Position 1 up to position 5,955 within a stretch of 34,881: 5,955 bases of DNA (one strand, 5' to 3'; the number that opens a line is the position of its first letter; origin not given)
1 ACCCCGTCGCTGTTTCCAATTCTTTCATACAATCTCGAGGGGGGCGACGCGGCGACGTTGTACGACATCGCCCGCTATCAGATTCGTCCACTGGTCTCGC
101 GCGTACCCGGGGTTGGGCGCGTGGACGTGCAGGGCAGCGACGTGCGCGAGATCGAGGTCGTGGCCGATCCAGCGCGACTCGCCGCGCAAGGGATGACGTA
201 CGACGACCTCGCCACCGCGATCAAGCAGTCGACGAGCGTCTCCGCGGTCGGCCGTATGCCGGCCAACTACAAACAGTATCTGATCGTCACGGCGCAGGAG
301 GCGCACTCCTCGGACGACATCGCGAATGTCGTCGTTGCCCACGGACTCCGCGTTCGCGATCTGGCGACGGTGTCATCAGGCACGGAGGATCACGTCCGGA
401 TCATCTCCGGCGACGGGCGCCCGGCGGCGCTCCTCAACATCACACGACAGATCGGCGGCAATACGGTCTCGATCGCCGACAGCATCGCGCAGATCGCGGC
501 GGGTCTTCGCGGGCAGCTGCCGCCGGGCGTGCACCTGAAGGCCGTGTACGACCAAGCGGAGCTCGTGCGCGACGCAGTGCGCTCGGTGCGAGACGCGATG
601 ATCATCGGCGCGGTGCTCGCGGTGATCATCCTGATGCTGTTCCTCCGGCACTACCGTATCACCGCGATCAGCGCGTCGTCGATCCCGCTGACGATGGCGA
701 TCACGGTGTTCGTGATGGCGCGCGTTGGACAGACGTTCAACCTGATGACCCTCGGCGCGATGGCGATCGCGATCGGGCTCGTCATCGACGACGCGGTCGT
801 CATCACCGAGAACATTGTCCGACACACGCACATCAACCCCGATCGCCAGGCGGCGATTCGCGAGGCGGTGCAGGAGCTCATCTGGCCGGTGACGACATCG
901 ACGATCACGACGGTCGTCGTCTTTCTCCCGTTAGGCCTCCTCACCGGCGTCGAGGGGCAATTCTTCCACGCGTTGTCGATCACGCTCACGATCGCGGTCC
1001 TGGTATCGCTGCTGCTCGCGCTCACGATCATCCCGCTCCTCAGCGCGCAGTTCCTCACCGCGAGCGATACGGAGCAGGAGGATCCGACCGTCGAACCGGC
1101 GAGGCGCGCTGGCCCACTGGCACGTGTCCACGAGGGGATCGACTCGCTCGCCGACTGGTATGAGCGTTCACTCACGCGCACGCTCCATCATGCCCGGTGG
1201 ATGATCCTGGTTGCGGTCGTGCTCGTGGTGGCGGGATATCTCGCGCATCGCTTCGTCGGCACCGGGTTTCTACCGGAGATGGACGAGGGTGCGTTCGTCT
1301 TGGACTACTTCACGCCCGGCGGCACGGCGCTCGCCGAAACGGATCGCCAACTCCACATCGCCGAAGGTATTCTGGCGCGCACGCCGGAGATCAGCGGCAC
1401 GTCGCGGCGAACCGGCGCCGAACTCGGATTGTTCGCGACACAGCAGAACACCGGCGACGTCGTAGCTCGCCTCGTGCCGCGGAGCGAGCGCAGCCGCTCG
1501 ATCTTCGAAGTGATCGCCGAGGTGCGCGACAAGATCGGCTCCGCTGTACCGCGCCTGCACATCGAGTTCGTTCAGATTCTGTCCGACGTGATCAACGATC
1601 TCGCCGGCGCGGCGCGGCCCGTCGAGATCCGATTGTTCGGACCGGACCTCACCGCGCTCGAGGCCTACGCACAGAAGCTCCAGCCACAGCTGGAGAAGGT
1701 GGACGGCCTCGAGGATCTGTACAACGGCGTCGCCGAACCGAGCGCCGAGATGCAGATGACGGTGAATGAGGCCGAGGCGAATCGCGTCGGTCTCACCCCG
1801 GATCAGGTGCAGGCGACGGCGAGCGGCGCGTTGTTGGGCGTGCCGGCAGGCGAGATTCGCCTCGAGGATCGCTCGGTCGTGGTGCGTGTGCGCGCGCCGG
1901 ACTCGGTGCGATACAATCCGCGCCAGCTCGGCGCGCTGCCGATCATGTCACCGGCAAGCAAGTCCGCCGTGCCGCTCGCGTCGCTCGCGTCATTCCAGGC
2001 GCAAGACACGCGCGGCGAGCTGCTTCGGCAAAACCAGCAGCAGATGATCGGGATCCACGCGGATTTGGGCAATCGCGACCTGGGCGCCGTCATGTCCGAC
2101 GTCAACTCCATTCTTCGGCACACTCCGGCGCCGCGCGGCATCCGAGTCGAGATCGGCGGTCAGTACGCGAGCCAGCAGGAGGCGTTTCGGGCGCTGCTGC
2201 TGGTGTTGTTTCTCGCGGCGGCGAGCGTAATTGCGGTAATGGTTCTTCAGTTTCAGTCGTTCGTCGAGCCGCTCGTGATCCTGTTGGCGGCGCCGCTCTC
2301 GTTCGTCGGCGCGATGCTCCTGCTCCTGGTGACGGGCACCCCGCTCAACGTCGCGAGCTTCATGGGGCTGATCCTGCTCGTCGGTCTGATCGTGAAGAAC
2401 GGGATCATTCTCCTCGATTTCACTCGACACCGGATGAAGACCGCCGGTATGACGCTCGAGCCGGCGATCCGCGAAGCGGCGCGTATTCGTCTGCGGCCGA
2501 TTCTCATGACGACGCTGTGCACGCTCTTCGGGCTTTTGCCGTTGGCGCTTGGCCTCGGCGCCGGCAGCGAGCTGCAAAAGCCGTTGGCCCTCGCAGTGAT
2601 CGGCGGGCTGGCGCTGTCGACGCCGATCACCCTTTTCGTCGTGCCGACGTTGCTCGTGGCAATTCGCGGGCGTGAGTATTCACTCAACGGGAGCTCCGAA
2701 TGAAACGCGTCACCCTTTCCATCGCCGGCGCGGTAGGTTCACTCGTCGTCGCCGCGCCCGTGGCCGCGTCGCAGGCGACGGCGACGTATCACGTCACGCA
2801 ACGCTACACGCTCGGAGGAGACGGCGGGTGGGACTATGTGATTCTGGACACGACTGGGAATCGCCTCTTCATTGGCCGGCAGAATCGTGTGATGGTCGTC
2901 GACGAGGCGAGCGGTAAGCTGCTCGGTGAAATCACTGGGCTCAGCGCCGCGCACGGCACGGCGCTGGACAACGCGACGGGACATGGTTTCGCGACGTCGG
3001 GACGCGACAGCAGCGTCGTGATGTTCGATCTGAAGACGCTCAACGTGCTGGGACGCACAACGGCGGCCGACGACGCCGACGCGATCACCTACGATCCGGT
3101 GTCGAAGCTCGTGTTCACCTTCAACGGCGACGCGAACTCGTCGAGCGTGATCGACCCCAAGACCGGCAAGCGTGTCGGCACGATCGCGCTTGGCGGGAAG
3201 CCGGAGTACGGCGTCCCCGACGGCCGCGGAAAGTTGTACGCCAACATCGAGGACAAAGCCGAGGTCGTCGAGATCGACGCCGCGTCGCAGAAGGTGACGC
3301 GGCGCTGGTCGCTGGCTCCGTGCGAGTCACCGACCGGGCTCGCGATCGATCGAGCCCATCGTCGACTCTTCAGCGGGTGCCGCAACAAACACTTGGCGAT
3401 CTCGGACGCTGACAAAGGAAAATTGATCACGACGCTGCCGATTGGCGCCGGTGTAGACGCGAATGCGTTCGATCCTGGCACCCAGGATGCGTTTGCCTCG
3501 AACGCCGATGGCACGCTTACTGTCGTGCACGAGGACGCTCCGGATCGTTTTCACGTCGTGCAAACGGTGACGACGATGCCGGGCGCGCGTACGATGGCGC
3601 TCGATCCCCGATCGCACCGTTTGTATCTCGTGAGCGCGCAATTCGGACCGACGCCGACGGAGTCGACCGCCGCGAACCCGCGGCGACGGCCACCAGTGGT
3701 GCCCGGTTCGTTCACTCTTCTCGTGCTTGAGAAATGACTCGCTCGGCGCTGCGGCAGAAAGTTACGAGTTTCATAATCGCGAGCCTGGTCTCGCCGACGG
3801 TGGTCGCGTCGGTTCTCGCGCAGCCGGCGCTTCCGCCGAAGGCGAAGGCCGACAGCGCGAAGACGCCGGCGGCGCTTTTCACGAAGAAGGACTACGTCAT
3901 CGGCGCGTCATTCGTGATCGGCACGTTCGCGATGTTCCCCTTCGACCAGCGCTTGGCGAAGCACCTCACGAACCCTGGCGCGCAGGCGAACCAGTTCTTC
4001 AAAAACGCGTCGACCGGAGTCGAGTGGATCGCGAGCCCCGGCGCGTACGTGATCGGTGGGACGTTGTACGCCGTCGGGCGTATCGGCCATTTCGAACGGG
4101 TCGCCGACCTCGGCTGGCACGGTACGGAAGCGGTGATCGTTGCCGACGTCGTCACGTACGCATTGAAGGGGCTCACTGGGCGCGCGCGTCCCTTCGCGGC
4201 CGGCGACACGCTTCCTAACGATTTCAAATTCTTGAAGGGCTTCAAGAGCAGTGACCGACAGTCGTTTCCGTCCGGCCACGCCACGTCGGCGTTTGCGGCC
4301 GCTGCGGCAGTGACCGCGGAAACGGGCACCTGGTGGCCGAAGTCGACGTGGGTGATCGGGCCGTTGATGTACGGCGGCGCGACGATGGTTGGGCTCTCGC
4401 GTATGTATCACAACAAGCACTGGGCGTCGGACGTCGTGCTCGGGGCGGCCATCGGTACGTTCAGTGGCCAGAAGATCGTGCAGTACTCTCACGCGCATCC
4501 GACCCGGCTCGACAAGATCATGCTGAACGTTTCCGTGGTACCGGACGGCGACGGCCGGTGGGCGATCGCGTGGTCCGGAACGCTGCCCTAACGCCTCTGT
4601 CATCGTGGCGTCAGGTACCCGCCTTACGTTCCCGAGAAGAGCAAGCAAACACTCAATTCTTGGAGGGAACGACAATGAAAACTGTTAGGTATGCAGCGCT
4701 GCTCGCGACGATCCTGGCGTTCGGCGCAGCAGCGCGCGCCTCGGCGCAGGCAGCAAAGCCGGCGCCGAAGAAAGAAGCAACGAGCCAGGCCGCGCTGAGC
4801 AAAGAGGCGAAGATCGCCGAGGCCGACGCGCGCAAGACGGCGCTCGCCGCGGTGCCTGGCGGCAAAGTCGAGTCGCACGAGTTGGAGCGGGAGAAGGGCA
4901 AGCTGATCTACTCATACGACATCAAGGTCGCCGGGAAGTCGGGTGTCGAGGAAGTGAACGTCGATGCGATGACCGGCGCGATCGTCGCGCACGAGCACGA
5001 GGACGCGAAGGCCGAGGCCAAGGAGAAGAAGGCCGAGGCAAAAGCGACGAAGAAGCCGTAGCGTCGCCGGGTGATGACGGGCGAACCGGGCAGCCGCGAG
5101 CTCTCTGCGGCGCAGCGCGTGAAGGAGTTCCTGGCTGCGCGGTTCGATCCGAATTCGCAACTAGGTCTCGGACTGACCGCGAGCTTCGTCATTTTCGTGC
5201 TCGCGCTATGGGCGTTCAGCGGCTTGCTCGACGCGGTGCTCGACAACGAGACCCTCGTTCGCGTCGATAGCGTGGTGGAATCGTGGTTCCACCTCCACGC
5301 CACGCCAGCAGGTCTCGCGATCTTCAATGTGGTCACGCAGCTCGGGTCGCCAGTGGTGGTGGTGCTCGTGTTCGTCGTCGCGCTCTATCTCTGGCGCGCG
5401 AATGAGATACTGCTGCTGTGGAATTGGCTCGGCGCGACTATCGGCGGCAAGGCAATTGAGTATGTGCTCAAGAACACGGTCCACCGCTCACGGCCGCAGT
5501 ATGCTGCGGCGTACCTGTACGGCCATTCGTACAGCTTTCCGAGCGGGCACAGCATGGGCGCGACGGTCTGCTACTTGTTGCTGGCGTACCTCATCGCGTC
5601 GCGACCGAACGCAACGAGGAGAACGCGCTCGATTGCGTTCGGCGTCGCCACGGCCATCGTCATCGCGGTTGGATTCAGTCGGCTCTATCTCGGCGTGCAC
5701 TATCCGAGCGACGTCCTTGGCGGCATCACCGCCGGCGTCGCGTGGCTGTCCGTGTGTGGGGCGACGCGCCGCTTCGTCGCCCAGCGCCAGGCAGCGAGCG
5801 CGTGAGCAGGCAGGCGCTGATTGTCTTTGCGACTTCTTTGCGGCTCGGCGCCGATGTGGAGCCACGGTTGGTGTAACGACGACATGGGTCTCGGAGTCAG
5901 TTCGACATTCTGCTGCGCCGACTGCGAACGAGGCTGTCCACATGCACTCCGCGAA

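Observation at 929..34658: Non-palindromic word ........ (core CCTAACG) occurs 25 times in 34.9 kb, in both orientations and every stop-free frame, at the cost of rare codons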

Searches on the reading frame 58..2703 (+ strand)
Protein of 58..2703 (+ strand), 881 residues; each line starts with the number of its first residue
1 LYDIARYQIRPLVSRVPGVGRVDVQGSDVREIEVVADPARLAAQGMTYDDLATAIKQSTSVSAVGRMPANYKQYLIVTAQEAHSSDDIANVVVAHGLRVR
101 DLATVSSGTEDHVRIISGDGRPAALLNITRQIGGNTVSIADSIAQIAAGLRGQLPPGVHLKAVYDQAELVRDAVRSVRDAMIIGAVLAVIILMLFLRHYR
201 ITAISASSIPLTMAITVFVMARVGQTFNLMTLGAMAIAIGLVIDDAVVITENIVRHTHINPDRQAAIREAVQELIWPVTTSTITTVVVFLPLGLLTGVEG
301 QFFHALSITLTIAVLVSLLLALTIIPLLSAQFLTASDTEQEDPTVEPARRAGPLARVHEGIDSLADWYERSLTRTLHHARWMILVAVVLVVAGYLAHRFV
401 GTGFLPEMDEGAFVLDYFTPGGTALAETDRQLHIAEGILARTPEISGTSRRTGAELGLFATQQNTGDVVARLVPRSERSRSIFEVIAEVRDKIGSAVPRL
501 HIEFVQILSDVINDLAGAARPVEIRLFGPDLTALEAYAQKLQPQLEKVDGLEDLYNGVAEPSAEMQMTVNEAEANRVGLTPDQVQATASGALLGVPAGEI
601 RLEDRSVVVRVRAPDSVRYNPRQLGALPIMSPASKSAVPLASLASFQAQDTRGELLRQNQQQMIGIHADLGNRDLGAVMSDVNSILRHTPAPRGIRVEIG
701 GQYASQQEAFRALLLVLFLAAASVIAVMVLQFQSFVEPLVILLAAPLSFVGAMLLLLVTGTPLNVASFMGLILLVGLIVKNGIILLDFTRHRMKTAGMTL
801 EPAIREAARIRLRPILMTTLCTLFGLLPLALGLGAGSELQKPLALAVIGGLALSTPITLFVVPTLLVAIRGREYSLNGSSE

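Call 7: search_protein_families(library=pfam, proteins=[window:58-2703:+])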
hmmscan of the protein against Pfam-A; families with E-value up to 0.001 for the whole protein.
window:58-2703:+ (881 aa): 3 families
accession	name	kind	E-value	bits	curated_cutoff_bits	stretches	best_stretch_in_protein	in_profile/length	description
PF00873.25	ACR_tran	-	1.2e-202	675.9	28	1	2-869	154-1020/1021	AcrB/AcrD/AcrF family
PF03176.21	MMPL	-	5.6e-15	55.6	20.5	2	651-869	76-302/333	MMPL family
PF02355.23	SecD_SecF_C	-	2.5e-11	43.8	20.5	2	707-870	27-187/189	Protein export membrane protein SecD/SecF, C-terminal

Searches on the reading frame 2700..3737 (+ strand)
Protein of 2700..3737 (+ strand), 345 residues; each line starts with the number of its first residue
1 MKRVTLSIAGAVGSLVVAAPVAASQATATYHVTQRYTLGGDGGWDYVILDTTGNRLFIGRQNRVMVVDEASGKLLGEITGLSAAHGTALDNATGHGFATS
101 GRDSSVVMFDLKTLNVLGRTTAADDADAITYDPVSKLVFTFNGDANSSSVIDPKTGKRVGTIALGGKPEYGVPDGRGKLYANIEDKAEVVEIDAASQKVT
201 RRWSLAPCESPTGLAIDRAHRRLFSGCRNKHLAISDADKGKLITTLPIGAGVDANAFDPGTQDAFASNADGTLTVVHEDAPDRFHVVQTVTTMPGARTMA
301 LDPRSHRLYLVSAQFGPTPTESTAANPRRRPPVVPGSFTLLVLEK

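Call 7: search_protein_families(library=pfam, proteins=[window:2700-3737:+])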
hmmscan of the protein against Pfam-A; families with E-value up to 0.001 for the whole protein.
window:2700-3737:+ (345 aa): 3 families
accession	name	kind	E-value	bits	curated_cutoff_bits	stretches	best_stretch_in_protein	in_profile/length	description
PF23414.1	Beta-prop_EML_2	-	7.5e-08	32.5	90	0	93-161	9-76/266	Echinoderm microtubule-associated protein second beta-propeller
PF25174.1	Beta-prop_THOC3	-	1.3e-05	24.8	305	0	63-162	152-251/272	THOC3 beta-propeller domain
PF13360.13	PQQ_2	-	0.00031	20.9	27.6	0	52-215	32-204/233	Outer membrane protein assembly factor BamB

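Call 15: find_encoding_contigs(protein=window:2700-3737:+, flank=10000, max_places=10)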
Protein window:2700-3737:+ (345 aa): 2 contigs read that carry it; 2 places shown.
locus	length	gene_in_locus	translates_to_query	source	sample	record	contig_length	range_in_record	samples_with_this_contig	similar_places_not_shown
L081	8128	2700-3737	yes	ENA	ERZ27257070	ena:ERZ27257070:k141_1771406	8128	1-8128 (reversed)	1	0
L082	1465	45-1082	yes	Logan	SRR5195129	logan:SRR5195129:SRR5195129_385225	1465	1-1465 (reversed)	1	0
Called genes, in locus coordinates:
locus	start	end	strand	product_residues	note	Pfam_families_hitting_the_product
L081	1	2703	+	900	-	PF00873:ACR_tran, PF03176:MMPL, PF02355:SecD_SecF_C (weak)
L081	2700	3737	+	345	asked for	PF23381:Beta-prop_IFT122_1st (weak), PF25174:Beta-prop_THOC3 (faint), PF23414:Beta-prop_EML_2 (faint)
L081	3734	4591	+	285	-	PF01569:PAP2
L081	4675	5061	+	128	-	PF03413:PepSY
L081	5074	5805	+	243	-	PF01569:PAP2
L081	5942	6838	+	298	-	PF01569:PAP2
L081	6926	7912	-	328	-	-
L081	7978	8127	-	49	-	?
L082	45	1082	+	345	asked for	PF23381:Beta-prop_IFT122_1st (weak), PF25174:Beta-prop_THOC3 (faint), PF23414:Beta-prop_EML_2 (faint)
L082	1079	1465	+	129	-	?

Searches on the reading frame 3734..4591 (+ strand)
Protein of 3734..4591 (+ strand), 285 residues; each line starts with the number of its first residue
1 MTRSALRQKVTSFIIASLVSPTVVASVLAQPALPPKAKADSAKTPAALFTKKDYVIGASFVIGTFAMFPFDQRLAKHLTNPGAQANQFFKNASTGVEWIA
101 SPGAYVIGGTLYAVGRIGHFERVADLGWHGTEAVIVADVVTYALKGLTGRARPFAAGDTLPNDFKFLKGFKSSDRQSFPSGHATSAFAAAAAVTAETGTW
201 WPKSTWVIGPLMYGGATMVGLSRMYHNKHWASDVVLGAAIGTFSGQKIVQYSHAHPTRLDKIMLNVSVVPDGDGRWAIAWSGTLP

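Call 7: search_protein_families(library=pfam, proteins=[window:3734-4591:+])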
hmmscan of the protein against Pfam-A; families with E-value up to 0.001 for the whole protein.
window:3734-4591:+ (285 aa): 1 family
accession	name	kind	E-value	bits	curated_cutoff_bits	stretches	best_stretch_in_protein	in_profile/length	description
PF01569.27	PAP2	-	4.8e-22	78.5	27.2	1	133-251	8-124/130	PAP2 superfamily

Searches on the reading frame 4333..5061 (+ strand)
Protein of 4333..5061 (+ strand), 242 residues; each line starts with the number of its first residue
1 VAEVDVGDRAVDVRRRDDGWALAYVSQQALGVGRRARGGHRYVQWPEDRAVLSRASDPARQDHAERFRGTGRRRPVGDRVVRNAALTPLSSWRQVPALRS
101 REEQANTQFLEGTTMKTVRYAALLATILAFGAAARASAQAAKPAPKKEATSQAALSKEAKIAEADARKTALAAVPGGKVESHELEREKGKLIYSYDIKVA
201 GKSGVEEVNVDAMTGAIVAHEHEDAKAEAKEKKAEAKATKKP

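Call 10: search_protein_families(library=pfam, proteins=[window:4333-5061:+])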
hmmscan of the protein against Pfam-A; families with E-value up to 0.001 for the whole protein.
window:4333-5061:+ (242 aa): 1 family
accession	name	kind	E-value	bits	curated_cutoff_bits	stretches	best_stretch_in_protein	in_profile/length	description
PF03413.25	PepSY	-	1.7e-08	35.1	24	1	160-220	1-59/60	Peptidase propeptide and YPEB domain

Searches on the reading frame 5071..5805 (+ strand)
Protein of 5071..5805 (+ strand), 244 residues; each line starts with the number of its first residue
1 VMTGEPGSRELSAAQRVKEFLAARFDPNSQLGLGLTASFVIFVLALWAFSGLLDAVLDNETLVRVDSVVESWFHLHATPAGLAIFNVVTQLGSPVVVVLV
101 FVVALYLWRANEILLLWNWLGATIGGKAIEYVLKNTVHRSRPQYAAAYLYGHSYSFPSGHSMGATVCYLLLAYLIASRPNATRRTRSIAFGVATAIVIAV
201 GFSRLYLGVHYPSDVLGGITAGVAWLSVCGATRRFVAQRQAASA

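Call 10: search_protein_families(library=pfam, proteins=[window:5071-5805:+])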
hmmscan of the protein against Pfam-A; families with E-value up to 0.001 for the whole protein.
window:5071-5805:+ (244 aa): 2 families
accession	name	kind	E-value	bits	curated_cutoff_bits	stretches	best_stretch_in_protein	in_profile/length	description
PF01569.27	PAP2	-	8.7e-21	74.5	27.2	1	117-229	3-121/130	PAP2 superfamily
PF14378.12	PAP2_3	-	8e-07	29.5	27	1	138-224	109-186/190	PAP2 superfamily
